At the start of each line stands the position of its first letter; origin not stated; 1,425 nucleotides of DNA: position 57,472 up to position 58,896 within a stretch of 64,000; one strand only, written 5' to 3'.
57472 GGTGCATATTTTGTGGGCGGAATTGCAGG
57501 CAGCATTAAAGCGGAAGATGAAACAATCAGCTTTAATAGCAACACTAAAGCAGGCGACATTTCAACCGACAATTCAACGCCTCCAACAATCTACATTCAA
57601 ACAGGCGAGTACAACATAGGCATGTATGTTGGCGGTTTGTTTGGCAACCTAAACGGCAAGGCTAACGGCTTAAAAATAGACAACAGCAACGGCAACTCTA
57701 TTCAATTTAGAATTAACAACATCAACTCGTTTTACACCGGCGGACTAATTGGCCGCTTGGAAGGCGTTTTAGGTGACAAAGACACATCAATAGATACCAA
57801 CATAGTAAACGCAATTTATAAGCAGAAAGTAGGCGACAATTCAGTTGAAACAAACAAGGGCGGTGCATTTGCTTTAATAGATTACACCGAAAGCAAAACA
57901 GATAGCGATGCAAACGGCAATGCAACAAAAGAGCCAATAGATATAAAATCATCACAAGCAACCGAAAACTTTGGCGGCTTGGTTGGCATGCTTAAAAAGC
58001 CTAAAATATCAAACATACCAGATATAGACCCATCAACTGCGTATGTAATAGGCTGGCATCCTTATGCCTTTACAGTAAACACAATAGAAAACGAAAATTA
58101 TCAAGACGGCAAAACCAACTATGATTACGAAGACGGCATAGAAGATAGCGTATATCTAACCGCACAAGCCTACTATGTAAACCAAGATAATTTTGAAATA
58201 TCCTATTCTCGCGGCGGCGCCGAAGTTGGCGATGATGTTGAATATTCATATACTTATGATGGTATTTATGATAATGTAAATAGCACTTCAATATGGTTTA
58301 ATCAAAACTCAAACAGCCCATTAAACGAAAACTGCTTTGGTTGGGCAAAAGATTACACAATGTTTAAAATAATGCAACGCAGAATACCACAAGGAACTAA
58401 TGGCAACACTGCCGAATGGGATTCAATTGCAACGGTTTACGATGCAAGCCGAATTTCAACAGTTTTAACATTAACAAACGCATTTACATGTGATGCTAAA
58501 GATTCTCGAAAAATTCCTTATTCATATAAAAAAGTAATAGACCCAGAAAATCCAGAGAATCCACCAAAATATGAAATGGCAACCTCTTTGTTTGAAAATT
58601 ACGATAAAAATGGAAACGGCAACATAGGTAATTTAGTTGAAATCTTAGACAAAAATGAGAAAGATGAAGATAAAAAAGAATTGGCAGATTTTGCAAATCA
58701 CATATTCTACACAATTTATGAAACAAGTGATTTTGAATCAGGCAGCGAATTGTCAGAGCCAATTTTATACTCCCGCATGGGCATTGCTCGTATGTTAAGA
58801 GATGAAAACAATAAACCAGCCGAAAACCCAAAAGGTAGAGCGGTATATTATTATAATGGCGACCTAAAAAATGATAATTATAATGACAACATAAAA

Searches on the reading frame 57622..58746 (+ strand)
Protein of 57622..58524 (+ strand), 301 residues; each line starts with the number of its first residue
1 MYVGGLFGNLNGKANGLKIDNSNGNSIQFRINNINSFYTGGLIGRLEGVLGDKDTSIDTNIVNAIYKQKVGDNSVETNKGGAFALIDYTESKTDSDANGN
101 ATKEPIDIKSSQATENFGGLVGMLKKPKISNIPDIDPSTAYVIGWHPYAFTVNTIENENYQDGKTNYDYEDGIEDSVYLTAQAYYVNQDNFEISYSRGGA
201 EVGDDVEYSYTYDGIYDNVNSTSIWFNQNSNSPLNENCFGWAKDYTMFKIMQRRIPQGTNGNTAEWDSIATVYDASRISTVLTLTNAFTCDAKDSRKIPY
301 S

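Call 81: find_related_loci(query=window:57622-58524:+, collection=metagenome_contigs, flank=10000)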
Query window:57622-58524:+ (301 aa) in metagenome_contigs; peptide patterns used: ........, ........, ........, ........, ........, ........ (x = any residue, [..] = any of these).
225 stretches matched a pattern, but none encodes a relative of the query by tblastn (E <= 1e-3).

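Call 85: find_related_loci(query=A4, collection=metagenome_contigs, flank=10000)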
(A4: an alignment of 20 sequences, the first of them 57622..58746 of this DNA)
Query A4 (375 aa) in metagenome_contigs; peptide patterns used: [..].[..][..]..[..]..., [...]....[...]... (x = any residue, [..] = any of these).
82 stretches matched a pattern; 3 encode a relative of the query (tblastn E <= 1e-3); 3 distinct loci.
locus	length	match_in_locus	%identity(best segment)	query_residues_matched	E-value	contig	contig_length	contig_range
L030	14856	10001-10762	38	1-284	2e-35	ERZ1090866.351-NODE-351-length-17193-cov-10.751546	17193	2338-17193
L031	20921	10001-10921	31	1-359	3e-34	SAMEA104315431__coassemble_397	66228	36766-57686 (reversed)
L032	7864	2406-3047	33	1-286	1e-33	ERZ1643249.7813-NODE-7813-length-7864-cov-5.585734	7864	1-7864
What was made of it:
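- Tried and rejected: Two metagenome scans gave nothing closer (calls 81, 85).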
